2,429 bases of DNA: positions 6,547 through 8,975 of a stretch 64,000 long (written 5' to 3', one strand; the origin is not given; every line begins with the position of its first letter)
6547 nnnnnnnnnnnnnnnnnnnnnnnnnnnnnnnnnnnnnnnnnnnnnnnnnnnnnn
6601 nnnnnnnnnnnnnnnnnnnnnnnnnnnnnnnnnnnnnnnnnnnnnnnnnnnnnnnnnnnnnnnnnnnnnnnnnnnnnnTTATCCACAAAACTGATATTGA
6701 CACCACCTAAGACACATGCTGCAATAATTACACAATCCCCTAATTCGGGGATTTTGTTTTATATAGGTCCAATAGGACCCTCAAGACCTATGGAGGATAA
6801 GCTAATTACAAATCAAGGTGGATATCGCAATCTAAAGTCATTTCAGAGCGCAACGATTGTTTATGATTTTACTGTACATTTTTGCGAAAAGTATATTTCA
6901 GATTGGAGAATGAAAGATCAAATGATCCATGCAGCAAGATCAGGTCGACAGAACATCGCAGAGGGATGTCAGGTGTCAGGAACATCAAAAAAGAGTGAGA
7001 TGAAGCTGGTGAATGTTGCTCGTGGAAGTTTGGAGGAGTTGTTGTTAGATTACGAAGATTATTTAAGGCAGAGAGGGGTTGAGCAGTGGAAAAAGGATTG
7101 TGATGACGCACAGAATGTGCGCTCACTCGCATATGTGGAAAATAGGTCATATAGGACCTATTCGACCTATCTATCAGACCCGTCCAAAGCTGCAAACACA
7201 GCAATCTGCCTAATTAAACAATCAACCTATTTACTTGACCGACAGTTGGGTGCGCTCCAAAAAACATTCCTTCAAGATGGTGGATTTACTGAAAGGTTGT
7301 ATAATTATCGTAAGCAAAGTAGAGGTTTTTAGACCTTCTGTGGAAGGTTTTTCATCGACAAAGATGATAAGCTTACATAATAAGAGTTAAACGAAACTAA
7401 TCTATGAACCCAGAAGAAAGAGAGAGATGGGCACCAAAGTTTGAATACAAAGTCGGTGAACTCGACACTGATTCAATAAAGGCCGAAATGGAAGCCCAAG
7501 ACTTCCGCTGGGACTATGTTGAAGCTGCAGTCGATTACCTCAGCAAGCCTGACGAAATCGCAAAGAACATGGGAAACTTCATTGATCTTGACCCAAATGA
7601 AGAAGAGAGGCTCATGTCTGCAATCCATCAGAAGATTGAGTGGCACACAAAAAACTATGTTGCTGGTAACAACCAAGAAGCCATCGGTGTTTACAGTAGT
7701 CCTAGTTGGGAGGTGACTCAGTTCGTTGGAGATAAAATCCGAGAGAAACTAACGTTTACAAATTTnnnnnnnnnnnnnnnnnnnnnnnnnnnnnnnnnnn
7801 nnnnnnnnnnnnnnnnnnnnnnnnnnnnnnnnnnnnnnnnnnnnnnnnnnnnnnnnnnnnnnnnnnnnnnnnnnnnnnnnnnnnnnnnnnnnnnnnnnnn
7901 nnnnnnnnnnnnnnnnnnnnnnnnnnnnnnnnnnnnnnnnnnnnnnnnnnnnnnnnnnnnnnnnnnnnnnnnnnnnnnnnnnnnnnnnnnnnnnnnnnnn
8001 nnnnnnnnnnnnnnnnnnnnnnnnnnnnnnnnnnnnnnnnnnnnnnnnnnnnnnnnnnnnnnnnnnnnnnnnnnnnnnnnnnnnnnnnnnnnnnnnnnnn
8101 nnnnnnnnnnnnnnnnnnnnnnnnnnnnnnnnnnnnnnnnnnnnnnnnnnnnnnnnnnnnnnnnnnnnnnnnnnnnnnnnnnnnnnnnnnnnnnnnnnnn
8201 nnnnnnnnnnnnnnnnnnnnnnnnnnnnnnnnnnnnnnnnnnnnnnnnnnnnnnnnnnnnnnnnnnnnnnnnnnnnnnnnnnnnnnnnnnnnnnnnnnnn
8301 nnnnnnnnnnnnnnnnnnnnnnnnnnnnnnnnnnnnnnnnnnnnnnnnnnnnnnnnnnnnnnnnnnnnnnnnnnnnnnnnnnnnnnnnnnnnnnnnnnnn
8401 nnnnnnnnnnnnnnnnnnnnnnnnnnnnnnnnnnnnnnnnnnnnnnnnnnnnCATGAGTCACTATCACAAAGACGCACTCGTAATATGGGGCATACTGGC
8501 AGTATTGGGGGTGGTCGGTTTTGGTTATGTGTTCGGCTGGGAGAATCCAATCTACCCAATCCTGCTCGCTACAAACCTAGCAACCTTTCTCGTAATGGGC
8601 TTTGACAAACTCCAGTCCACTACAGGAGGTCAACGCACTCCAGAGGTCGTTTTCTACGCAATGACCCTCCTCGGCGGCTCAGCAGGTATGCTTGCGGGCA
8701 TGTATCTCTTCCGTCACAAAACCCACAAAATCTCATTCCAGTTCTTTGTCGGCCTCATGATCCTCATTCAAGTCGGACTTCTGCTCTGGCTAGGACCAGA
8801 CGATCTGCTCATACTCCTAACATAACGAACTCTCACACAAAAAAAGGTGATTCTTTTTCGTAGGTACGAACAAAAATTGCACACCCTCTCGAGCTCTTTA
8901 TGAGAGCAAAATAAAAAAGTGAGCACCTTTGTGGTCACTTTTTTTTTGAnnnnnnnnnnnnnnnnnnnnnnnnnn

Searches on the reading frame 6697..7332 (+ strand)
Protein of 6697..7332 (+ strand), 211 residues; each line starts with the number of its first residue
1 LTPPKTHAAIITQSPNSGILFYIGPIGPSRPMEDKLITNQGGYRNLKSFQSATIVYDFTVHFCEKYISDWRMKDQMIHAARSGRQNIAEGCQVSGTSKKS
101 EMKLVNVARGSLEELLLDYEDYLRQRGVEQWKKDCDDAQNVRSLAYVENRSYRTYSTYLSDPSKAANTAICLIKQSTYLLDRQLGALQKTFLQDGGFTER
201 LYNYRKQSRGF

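Call 3: search_protein_families(library=pfam, proteins=[window:6697-7332:+], max_evalue=1)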
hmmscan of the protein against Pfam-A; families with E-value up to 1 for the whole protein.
window:6697-7332:+ (211 aa): 2 families
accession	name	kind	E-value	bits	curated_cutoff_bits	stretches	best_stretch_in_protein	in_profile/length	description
PF05635.17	23S_rRNA_IVP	-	5.9e-09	36.5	33.8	1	47-136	8-98/106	23S rRNA-intervening sequence protein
PF23639.1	DUF7146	-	0.034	14.9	27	1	120-206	23-93/105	Domain of unknown function (DUF7146)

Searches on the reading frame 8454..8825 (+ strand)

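Call 3: search_protein_families(library=pfam, proteins=[window:8454-8825:+], max_evalue=1)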
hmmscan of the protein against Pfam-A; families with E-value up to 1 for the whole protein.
window:8454-8825:+ (123 aa): 3 families
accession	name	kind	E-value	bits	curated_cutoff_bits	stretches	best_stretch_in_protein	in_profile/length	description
PF06961.18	DUF1294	-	3.3e-19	69.3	25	1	41-95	1-55/55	Protein of unknown function (DUF1294)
PF23396.1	DUF7103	-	0.1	13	27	1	25-105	22-105/159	Family of unknown function (DUF7103)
PF12822.12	ECF_trnsprt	-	0.16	12.4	30.7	0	9-113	3-122/169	ECF transporter, substrate-specific component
